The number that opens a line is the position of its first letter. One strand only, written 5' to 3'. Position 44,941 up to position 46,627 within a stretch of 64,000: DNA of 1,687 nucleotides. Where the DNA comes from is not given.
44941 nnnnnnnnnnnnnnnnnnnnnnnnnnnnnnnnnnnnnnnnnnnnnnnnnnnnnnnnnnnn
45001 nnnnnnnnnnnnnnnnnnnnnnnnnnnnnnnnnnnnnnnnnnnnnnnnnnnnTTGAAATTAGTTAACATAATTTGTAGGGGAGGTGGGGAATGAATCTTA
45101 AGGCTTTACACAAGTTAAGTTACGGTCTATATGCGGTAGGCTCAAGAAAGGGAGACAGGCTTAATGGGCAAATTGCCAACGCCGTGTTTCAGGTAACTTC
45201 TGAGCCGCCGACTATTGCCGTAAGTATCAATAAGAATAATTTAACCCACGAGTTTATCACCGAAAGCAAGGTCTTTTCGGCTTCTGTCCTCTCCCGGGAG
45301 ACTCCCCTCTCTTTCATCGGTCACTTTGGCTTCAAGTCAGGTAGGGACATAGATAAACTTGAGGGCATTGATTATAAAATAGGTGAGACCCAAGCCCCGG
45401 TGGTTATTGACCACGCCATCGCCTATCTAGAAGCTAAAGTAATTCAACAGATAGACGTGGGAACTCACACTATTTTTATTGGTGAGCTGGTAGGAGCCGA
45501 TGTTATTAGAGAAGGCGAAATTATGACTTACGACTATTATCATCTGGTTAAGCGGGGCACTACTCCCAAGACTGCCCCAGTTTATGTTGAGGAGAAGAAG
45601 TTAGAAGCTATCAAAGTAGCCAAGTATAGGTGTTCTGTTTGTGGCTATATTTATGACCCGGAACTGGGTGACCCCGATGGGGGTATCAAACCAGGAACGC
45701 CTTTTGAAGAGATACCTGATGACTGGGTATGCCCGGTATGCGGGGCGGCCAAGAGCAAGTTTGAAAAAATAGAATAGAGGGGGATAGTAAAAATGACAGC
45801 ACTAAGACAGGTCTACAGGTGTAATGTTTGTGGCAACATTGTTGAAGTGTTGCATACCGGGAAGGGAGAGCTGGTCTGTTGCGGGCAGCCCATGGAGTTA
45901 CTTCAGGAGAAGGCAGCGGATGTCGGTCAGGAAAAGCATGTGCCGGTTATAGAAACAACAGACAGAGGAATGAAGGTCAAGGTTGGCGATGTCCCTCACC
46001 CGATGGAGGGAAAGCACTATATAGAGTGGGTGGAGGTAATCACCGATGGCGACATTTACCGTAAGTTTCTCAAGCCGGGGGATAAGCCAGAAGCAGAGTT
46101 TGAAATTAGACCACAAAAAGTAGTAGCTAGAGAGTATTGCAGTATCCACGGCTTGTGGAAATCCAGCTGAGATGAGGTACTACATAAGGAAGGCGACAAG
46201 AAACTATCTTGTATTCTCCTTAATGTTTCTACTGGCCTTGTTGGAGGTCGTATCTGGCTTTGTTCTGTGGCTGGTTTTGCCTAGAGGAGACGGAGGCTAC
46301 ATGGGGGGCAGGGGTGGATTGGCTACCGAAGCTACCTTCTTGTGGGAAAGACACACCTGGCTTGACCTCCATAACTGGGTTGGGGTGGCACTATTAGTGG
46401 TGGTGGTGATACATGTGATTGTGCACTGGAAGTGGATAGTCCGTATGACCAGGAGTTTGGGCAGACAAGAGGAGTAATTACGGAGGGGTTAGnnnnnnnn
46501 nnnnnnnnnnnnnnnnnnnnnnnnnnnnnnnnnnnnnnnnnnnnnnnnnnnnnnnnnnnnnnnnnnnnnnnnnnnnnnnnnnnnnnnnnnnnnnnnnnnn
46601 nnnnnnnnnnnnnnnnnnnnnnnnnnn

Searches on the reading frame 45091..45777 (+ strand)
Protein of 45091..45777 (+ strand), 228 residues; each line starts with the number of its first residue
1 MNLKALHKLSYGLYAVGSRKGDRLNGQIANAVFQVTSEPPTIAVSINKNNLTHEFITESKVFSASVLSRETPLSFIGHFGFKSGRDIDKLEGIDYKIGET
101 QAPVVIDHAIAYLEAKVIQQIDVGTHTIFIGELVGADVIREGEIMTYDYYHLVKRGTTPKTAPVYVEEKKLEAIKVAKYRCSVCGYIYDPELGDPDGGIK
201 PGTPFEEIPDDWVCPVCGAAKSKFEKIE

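Call 44: search_protein_families(library=pfam, proteins=[window:45091-45777:+])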
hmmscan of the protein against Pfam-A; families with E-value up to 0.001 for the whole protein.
window:45091-45777:+ (228 aa): 3 families
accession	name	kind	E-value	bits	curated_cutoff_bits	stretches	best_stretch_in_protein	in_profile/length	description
PF01613.24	Flavin_Reduct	-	2.8e-34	118.9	27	1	7-147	2-144/153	Flavin reductase like domain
PF00301.25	Rubredoxin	-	1e-24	86.7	23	1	178-224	1-47/47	Rubredoxin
PF21349.2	RUBY_RBDX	-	3.4e-08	33.2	26.5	1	206-225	13-30/30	Rubrerythrin, rubredoxin-like domain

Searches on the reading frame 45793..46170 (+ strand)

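Call 44: search_protein_families(library=pfam, proteins=[window:45793-46170:+])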
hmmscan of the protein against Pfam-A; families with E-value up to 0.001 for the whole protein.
window:45793-46170:+ (125 aa): 2 families
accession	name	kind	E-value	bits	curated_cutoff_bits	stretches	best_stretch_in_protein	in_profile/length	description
PF01880.24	Desulfoferrodox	-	1.2e-21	77.5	22.2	1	43-124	3-97/98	Desulfoferrodoxin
PF06397.17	Desulfoferrod_N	-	3.7e-20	71.7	23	1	5-37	4-36/36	Desulfoferrodoxin, N-terminal domain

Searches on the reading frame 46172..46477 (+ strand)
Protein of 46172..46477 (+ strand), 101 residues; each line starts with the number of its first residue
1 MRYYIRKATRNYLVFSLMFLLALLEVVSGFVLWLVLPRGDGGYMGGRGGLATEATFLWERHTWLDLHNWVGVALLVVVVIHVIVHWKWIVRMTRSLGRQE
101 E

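Call 44: search_protein_families(library=pfam, proteins=[window:46172-46477:+])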
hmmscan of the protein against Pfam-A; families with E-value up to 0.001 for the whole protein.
window:46172-46477:+ (101 aa): 3 families
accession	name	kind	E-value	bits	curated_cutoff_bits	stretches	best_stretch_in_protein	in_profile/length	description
PF14358.11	DUF4405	-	1.5e-10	41.9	26.7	1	15-86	3-66/66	Domain of unknown function (DUF4405)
PF01292.26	Ni_hydr_CYTB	-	1.3e-05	25.5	30.1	1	13-85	102-162/179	Prokaryotic cytochrome b561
PF03929.21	PepSY_TM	-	0.00063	20.1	28.8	1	12-80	135-194/295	PepSY-associated TM region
